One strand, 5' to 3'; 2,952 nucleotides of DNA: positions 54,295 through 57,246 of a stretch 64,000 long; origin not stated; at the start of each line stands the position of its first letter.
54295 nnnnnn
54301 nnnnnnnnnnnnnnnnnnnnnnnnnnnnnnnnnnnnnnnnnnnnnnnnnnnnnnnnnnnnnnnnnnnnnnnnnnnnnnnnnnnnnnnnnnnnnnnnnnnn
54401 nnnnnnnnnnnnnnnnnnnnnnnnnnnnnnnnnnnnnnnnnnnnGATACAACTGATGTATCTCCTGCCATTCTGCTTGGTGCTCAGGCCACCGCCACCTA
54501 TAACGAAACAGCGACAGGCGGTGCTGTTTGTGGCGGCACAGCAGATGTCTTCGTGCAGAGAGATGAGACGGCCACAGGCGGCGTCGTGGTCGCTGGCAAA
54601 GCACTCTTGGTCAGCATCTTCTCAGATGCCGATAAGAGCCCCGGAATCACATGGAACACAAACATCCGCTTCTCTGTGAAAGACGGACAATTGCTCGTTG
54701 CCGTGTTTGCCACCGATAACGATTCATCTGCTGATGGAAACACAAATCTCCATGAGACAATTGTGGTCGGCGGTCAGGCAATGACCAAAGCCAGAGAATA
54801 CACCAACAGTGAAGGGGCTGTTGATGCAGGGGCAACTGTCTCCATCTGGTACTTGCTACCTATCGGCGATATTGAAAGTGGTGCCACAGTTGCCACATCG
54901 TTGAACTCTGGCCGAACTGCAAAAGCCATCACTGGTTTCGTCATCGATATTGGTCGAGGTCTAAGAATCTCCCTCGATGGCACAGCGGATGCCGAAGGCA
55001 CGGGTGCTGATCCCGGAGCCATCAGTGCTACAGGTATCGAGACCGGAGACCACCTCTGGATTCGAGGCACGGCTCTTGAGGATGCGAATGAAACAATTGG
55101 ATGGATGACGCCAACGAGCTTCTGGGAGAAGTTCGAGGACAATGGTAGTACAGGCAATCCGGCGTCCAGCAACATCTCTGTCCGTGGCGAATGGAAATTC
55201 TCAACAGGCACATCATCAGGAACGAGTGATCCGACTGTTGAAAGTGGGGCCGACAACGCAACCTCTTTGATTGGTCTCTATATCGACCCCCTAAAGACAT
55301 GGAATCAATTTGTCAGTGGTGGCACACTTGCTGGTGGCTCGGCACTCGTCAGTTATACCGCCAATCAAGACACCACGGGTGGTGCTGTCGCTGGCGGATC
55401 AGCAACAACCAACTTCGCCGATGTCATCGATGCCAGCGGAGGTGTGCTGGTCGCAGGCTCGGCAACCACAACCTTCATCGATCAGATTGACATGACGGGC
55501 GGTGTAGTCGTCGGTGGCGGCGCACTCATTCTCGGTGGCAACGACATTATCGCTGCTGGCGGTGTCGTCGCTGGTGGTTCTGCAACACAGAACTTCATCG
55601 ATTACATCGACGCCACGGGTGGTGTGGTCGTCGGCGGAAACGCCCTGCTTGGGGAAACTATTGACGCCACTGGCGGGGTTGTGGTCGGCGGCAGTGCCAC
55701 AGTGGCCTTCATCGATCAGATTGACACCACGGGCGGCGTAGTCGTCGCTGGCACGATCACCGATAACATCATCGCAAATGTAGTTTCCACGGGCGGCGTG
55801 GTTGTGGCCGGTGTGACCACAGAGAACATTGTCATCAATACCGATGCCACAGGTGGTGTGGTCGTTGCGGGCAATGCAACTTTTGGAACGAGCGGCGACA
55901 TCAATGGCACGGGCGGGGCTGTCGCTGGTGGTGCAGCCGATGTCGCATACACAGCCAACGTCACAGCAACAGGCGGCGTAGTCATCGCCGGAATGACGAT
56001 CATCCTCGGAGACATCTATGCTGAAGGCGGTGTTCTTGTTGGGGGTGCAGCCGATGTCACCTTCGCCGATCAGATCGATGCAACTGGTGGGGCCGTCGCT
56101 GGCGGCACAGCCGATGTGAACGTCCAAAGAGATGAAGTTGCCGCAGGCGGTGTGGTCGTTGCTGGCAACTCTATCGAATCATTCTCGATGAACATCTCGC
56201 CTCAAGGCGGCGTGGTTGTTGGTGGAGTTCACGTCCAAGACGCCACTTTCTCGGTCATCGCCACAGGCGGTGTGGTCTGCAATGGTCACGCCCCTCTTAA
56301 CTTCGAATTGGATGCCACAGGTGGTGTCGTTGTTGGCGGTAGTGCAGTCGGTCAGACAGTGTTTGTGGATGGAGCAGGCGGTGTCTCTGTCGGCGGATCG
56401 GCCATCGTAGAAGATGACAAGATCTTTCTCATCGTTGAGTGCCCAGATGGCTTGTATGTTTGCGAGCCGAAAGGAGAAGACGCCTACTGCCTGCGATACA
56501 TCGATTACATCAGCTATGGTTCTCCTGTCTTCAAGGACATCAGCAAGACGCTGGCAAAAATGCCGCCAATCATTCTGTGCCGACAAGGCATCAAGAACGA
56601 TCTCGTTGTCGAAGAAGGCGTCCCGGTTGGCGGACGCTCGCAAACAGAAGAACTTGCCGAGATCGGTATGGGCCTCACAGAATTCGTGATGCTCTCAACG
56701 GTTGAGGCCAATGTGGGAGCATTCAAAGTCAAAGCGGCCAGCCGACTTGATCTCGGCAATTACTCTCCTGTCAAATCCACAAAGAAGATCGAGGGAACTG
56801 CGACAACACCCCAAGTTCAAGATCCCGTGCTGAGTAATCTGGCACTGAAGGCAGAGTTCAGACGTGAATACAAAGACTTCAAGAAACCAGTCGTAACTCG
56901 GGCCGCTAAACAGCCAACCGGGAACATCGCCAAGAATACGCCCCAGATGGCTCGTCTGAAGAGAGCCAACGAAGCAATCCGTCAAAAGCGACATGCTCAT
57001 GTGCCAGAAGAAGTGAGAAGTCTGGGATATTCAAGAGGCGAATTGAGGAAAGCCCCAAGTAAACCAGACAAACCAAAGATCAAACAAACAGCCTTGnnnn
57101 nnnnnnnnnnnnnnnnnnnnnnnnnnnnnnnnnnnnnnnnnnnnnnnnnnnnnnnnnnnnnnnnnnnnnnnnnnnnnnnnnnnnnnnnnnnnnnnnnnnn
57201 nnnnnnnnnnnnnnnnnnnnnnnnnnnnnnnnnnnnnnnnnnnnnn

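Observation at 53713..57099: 1128-aa LamG-domain protein with about 370 aa of Gly/Val-rich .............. repeats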

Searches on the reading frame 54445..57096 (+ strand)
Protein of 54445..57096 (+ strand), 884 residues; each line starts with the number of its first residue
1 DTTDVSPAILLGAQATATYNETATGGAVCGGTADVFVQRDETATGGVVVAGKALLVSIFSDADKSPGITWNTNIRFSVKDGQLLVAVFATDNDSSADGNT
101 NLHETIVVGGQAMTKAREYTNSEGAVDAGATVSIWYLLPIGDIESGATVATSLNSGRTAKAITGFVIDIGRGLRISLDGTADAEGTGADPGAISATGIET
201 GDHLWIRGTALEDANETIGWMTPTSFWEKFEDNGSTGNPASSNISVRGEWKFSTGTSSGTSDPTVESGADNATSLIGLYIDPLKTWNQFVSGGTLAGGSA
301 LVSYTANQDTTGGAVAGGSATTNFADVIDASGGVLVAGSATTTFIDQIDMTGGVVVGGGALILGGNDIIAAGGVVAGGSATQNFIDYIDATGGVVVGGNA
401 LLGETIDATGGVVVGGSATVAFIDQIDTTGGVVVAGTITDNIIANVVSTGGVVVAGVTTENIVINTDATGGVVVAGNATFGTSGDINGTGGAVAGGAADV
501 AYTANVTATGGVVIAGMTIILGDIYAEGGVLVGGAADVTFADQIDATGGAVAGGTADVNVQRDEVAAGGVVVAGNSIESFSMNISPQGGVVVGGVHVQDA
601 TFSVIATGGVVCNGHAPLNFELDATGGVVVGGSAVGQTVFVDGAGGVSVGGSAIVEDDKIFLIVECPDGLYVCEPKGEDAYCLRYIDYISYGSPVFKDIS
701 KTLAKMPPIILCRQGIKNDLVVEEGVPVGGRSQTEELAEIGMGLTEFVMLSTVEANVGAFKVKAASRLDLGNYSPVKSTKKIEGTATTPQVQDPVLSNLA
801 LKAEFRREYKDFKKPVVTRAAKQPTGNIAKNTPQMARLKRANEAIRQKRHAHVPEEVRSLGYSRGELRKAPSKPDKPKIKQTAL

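Call 27: search_protein_representatives(protein=window:54445-57096:+)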
Query: 884 residues. Proteins with E-value up to 0.001 (for the whole library): 1073; up to 1e-10: 385; up to 1e-30: 36. The best 150 are listed.
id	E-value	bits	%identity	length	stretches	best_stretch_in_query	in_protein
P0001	0.0e+00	1887.2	100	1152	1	1-884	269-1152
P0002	2.7e-115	403.0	51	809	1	366-884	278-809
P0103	2.6e-112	393.1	38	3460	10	327-575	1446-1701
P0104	2.5e-100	353.5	30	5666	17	348-630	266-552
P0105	5.2e-63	230.0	35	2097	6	384-615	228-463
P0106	8.4e-56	206.2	34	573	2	58-381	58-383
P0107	1.5e-55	205.4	39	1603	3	288-661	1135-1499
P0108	1.6e-54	201.9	49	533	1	57-281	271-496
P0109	1.9e-51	191.8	48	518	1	60-321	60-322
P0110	2.1e-47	178.4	33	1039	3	448-742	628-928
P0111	2.7e-47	178.1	34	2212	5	311-594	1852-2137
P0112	1.5e-46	175.6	45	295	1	63-282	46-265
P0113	3.0e-46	174.6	46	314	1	64-279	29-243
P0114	7.4e-45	170.0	28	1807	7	286-610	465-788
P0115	9.1e-45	169.7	44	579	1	58-299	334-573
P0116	4.7e-43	164.0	44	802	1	63-279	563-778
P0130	3.7e-34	134.6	35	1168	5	297-516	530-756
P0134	3.6e-31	124.7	41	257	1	65-279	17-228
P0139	1.1e-27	113.1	38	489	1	65-278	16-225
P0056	5.7e-27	110.8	40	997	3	366-560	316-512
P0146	3.0e-24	101.8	39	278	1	65-279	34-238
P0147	3.8e-24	101.5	38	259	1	57-279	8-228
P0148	3.9e-24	101.4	37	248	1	55-278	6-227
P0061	3.1e-22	95.1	37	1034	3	406-633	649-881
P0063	1.5e-20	89.6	35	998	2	284-483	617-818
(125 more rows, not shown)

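Call 28: search_protein_families(library=phrogs, proteins=[P0134, P0112, P0113, P0147, P0148, P0108, P0109, P0106, P0139], max_evalue=0.01)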
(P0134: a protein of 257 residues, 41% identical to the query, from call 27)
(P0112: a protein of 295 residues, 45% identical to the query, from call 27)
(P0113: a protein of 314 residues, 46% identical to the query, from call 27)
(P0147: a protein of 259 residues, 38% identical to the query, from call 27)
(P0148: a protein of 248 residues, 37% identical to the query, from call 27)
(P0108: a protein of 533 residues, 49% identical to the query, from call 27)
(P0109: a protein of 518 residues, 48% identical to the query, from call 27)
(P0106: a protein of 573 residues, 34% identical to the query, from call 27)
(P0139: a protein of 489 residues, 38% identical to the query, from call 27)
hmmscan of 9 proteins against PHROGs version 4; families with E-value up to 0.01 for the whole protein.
P0134 (257 aa): 0 families

P0112 (295 aa): 0 families

P0113 (314 aa): 0 families

P0147 (259 aa): 0 families

P0148 (248 aa): 0 families

P0108 (533 aa): 1 family
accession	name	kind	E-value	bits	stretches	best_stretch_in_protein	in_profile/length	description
phrog_8510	-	head and packaging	6.8e-10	38.3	1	80-244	738-897/1348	virion structural protein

P0109 (518 aa): 0 families

P0106 (573 aa): 0 families

P0139 (489 aa): 1 family
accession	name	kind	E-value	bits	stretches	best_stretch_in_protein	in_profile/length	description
phrog_25709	-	unknown function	0.0052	17.9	0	302-375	23-93/109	-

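Call 29: search_protein_families(library=pfam, proteins=[P0134, P0112, P0113, P0147, P0148, P0108, P0109, P0116, P0106, P0139], max_evalue=0.01)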
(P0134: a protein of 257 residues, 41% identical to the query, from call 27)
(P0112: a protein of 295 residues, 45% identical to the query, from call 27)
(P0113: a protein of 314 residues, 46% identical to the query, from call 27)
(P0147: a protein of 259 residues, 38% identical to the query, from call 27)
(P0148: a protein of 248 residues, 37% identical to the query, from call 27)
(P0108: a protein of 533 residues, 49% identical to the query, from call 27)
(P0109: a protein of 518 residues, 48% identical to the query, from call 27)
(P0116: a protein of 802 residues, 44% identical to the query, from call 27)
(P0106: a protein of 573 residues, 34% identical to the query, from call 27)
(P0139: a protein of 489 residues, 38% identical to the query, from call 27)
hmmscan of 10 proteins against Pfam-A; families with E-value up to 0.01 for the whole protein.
P0134 (257 aa): 0 families

P0112 (295 aa): 0 families

P0113 (314 aa): 0 families

P0147 (259 aa): 0 families

P0148 (248 aa): 0 families

P0108 (533 aa): 1 family
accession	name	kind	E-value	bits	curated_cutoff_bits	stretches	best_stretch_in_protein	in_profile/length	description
PF13385.13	Laminin_G_3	-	1.1e-16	61.8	27.6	1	84-240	6-150/151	Concanavalin A-like lectin/glucanases superfamily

P0109 (518 aa): 0 families

P0116 (802 aa): 0 families

P0106 (573 aa): 0 families

P0139 (489 aa): 0 families

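Call 51: find_encoding_contigs(protein=P0146, flank=10000, max_places=2)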
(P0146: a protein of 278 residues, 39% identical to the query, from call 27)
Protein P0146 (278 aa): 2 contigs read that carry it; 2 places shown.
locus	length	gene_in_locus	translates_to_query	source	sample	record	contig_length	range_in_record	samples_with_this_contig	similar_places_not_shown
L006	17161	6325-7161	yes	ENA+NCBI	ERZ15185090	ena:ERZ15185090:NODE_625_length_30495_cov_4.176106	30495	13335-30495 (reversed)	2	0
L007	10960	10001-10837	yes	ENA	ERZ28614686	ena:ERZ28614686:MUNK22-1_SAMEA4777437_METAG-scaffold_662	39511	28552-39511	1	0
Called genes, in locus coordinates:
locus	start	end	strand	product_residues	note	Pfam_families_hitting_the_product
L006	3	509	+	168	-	?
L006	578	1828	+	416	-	-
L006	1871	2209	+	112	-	-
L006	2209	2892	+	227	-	-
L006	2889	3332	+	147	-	-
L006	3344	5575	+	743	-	-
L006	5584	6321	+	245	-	-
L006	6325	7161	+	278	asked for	-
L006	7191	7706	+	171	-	-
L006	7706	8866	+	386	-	-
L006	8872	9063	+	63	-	-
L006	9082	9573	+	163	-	-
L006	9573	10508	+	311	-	PF24175:SU10_adaptor (weak)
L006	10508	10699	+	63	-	-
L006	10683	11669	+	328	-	-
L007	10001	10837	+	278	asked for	-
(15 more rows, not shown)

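Call 61: search_protein_families(library=pfam, proteins=[P0103, P0105, P0107, P0110, P0130], max_evalue=0.001)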
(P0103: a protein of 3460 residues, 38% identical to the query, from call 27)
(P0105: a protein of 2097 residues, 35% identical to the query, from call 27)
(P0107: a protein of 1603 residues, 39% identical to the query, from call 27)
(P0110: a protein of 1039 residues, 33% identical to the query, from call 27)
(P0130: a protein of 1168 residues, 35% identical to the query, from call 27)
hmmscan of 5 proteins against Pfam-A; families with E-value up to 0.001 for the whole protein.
P0103 (3460 aa): 4 families
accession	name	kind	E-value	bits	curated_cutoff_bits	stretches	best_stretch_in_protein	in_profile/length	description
PF13385.13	Laminin_G_3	-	4.2e-97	322.8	27.6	4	1273-1422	4-149/151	Concanavalin A-like lectin/glucanases superfamily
PF02973.23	Sialidase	-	1.2e-13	51.5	26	0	1358-1424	115-182/189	Sialidase, N-terminal domain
PF02210.31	Laminin_G_2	-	0.00091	20.1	22.9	0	313-394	29-117/126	Laminin G domain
PF22925.3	TS_C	-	0.00096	19.2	27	0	325-407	118-201/202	Trans-sialidase, C-terminal domain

P0105 (2097 aa): 4 families
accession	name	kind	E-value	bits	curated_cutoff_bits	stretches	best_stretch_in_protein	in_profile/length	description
PF13385.13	Laminin_G_3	-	6.4e-31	108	27.6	2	1425-1570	4-151/151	Concanavalin A-like lectin/glucanases superfamily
PF03781.23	FGE-sulfatase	-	3e-11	43.9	23.3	1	617-746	37-124/255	Sulfatase-modifying factor enzyme 1-like domain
PF00354.24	Pentaxin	-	2.1e-06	28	25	1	1487-1540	70-123/194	Pentaxin family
PF07953.20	Toxin_R_bind_N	-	5.3e-05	23.4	23.8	1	35-176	4-152/191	Clostridium neurotoxin, N-terminal receptor binding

P0107 (1603 aa): 2 families
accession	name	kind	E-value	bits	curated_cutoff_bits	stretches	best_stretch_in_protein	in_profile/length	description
PF13385.13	Laminin_G_3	-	2.4e-46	158.1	27.6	2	638-789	1-150/151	Concanavalin A-like lectin/glucanases superfamily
PF02210.31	Laminin_G_2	-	4.6e-07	30.8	22.9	0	710-763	43-99/126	Laminin G domain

P0110 (1039 aa): 0 families

P0130 (1168 aa): 2 families
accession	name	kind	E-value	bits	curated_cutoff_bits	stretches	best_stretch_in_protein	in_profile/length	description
PF13385.13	Laminin_G_3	-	9.2e-26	91.2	27.6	1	71-225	2-150/151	Concanavalin A-like lectin/glucanases superfamily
PF07953.20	Toxin_R_bind_N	-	8.7e-05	22.7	23.8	1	67-220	30-191/191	Clostridium neurotoxin, N-terminal receptor binding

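Call 71: search_protein_families(library=ncbifam, proteins=[P0146], max_evalue=0.1)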
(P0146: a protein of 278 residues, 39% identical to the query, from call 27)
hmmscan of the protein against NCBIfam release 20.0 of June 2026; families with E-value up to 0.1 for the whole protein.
P0146 (278 aa): 1 family
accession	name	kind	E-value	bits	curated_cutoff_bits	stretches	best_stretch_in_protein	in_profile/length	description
NF041534.1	rodZ_Strepcoccus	equivalog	0.09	12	375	0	13-61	207-254/275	cytoskeleton protein RodZ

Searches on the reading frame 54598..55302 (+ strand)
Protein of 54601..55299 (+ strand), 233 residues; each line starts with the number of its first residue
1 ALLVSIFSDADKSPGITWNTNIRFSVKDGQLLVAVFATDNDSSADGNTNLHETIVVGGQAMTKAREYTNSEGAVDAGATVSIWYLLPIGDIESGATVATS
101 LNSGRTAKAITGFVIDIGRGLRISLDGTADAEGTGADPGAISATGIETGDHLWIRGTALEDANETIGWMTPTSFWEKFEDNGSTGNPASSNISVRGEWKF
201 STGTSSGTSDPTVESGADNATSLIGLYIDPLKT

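Call 28: search_protein_families(library=phrogs, proteins=[window:54601-55299:+], max_evalue=0.01)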
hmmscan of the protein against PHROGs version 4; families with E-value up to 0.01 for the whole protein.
window:54601-55299:+ (233 aa): 0 families

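Call 31: search_solved_structures(query=A2, max_evalue=1)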
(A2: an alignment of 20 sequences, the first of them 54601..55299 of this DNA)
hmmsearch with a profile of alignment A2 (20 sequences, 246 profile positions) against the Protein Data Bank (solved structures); distinct sequences matched with E-value up to 1: 2.
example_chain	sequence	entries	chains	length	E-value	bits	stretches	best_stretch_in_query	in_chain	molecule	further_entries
3esm_A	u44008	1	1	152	0.33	13.4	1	74-144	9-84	uncharacterized protein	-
2k3i_A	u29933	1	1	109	0.42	13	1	54-104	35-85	Uncharacterized protein yiiS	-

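Call 33: find_homologous_proteins(query=window:54601-55299:+, max_evalue=0.001)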
Query window:54601-55299:+ (233 aa): 7 proteins with E <= 0.001 among 1321 candidates.
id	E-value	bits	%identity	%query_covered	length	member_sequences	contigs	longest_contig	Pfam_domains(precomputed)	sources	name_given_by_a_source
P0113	1.4e-47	180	46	91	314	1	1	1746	-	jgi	jgi:hypothetical protein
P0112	9.1e-47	178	45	93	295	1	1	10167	-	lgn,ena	-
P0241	3.6e-40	156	45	85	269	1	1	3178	-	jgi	jgi:hypothetical protein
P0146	1.3e-24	105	37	90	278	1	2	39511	-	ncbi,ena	-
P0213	5.7e-18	84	37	93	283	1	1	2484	-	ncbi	-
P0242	2.8e-17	81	37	60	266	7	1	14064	-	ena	-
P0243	2.5e-11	62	32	79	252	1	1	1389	-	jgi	jgi:hypothetical protein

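Call 59: predict_structure(alignment_id=A4)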
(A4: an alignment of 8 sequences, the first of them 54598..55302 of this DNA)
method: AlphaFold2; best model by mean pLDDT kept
length: 235 residues; sequences in the alignment: 8
mean_pLDDT: 86.3   pTM: 0.88
mean pLDDT of the five models: 86.3, 85.8, 85.8, 85.6, 85.2
residues with pLDDT >= 90: 134; 70-90: 74; 50-70: 23; < 50: 4
segments of 3 or more residues with pLDDT < 50: 233-235
pLDDT, mean of each block of 10 residues (from residue 1): 70 92 90 93 79 95 95 71 94 95 92 88 90 74 92 93 82 91 74 90 91 80 94 48
secondary structure, 60 per line:
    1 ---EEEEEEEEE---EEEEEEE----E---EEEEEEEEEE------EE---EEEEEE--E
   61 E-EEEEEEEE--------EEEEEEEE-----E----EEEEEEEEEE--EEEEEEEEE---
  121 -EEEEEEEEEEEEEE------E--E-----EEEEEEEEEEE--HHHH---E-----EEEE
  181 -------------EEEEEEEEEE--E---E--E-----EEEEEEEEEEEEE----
elements in order: E4-12 E16-22 E31-40 E52-57 E63-70 E79-86 E97-106 E109-117 E122-135 E151-161 H164-167 E177-180 E194-203 E219-231

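Call 66: search_dna_similar(query=window:54601-55299:+, collection=phages, mode=protein, max_rows=20, max_evalue=0.001)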
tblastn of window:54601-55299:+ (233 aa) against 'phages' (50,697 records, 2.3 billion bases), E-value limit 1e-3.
No match.

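Call 67: fold_search(model_id=the predicted structure, library=viral)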
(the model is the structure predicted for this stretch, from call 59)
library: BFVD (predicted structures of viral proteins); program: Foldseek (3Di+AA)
matches with E <= 10: 1018; with E <= 0.001: 74
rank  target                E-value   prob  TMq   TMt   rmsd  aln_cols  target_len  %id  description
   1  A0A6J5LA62            1.1e-10  1.00  0.67  0.64   4.9       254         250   13  Uncharacterized protein [uncultured Caudovirales phage]
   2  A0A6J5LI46            1.1e-10  1.00  0.66  0.71   5.4       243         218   17  Uncharacterized protein [uncultured Caudovirales phage]
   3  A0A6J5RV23            1.6e-10  1.00  0.65  0.47   4.9       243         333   18  Ig-like domain-containing protein [uncultured Caudovirales phage]
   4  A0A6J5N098            2.0e-10  1.00  0.64  0.59   4.4       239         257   13  Uncharacterized protein [uncultured Caudovirales phage]
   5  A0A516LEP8            3.4e-10  1.00  0.57  0.37   5.6       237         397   13  (no name in the UniProt tables at hand)
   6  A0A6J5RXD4            2.6e-09  1.00  0.71  0.34   3.8       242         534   17  Uncharacterized protein [uncultured Caudovirales phage]
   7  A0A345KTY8            2.3e-08  1.00  0.50  0.29   6.2       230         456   13  (no name in the UniProt tables at hand)
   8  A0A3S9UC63            3.2e-08  1.00  0.63  0.66   4.9       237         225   15  (no name in the UniProt tables at hand)
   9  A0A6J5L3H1            6.1e-08  1.00  0.66  0.66   5.4       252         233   17  Uncharacterized protein [uncultured Caudovirales phage]
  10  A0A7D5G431            1.0e-07  1.00  0.48  0.28   6.6       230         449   18  (no name in the UniProt tables at hand)
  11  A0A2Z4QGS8            1.7e-07  1.00  0.59  0.59   5.1       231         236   18  (no name in the UniProt tables at hand)
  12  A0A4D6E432            1.9e-07  1.00  0.50  0.38   5.9       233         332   12  Minor tail protein [Gordonia phage GodonK]
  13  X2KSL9                2.1e-07  1.00  0.52  0.40   6.8       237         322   14  Minor tail protein [Mycobacterium phage Hawkeye]
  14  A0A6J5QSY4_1          2.2e-07  1.00  0.59  0.13   6.5       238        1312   15  Carbohydrate-binding, CenC-like [uncultured Caudovirales phage]
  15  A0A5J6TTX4            2.5e-07  1.00  0.65  0.23   4.7       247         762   16  Minor tail protein [Mycobacterium phage Tourach]
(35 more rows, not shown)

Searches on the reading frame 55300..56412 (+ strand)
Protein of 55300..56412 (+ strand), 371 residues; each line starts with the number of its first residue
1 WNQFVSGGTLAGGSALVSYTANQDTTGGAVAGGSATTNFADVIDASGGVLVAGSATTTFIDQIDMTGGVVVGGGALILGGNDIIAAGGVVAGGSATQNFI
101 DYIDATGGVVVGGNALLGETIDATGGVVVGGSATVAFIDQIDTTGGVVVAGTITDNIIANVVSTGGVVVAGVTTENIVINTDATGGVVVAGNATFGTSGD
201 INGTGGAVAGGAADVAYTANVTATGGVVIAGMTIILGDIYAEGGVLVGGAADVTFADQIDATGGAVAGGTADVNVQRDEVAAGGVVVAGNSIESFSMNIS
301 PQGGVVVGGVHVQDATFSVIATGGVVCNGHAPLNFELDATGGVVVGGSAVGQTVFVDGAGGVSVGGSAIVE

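Call 48: search_dna_similar(query=window:55300-56412:+, collection=phages, mode=protein, max_rows=12, max_evalue=0.01)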
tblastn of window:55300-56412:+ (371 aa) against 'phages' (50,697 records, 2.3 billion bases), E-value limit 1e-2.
No match.
